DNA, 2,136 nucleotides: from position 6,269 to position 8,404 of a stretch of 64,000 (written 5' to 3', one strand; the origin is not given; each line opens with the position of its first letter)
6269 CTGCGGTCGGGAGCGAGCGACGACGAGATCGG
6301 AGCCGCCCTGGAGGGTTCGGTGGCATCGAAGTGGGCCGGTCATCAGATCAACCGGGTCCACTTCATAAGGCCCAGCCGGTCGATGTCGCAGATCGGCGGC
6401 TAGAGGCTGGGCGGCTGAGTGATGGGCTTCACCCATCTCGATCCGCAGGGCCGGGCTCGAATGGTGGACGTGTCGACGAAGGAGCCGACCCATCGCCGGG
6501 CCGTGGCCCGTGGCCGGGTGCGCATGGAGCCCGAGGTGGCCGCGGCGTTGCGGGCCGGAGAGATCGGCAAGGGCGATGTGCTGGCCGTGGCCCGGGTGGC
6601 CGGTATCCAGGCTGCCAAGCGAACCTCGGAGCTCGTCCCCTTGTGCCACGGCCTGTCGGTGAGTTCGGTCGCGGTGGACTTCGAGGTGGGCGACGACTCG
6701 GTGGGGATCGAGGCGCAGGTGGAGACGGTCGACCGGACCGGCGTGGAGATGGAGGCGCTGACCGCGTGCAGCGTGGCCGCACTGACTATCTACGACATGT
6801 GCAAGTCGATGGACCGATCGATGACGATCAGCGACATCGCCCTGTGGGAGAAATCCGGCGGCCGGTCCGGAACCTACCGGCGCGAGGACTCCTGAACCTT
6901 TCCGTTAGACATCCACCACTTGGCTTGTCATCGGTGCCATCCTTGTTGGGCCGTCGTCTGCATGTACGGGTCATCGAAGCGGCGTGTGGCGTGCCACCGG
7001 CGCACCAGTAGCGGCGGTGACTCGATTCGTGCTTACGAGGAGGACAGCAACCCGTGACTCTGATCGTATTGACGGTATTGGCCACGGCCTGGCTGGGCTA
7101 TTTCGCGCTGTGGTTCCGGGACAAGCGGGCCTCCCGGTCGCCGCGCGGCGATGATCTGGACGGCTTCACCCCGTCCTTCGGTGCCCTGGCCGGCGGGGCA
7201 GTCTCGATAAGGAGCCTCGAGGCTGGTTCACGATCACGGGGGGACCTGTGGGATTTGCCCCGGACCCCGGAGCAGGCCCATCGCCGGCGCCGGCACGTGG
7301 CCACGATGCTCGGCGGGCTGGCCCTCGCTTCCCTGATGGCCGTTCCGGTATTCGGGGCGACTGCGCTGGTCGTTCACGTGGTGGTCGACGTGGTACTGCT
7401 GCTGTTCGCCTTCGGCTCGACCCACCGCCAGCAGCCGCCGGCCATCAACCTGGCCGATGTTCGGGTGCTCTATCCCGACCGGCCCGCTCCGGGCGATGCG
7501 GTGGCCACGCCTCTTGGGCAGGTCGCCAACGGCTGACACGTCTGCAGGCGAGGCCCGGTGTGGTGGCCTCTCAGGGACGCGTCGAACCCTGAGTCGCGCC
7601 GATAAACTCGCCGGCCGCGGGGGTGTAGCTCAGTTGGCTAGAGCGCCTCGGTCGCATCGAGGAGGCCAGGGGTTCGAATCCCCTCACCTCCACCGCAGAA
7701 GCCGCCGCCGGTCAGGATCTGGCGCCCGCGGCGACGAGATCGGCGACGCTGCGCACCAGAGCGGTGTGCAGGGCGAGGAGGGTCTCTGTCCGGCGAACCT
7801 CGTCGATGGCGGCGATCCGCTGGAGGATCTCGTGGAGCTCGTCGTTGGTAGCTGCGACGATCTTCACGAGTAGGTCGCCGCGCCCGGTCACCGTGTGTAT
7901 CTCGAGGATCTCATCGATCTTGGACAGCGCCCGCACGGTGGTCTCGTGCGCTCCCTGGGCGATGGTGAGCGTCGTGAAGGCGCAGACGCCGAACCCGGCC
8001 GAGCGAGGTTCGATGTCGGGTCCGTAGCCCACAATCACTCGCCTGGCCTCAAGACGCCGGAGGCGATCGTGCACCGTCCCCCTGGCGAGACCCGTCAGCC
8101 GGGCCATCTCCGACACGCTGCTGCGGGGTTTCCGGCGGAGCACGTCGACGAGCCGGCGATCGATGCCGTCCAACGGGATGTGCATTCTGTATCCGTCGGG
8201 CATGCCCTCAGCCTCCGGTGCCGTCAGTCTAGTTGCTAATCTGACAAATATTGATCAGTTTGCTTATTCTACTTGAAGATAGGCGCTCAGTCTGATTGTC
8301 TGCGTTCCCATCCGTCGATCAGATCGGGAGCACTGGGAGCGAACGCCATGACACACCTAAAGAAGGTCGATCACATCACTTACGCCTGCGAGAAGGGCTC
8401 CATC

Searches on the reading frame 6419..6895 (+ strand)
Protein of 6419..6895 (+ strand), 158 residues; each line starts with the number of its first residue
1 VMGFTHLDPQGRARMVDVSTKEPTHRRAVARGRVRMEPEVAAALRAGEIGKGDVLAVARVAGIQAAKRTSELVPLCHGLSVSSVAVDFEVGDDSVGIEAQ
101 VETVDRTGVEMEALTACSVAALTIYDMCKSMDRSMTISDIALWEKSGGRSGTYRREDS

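Call 38: search_protein_families(library=pfam, proteins=[window:6419-6895:+], max_evalue=0.0001)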
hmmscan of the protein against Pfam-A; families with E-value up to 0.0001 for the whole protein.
window:6419-6895:+ (158 aa): 1 family
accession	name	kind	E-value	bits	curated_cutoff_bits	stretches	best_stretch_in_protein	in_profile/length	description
PF01967.27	MoaC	-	1.5e-56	190.6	27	1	15-148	1-136/136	MoaC family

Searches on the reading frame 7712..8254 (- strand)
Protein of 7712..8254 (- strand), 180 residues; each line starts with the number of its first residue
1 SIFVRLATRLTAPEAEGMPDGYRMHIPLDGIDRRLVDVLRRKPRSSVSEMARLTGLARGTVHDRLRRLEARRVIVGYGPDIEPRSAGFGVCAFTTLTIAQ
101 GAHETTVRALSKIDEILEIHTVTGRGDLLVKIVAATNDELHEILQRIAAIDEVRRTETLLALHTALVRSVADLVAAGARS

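Call 38: search_protein_families(library=pfam, proteins=[window:7712-8254:-], max_evalue=0.0001)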
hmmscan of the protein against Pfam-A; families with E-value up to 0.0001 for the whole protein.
window:7712-8254:- (180 aa): 5 families
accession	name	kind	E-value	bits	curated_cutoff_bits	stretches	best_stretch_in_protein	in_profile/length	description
PF01037.27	AsnC_trans_reg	-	1e-16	61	25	1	97-164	4-73/73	Lrp/AsnC ligand binding domain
PF13404.12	HTH_AsnC-type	-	1.6e-11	44.2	27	1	28-69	1-42/42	AsnC-type helix-turn-helix domain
PF13412.12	HTH_24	-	7.4e-11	41.9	21.9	1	28-74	1-47/48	Winged helix-turn-helix DNA-binding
PF09339.16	HTH_IclR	-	3.8e-06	27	22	1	35-73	8-47/52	IclR helix-turn-helix domain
PF12802.13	MarR_2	-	4.3e-05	24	27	0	31-74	6-50/61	MarR family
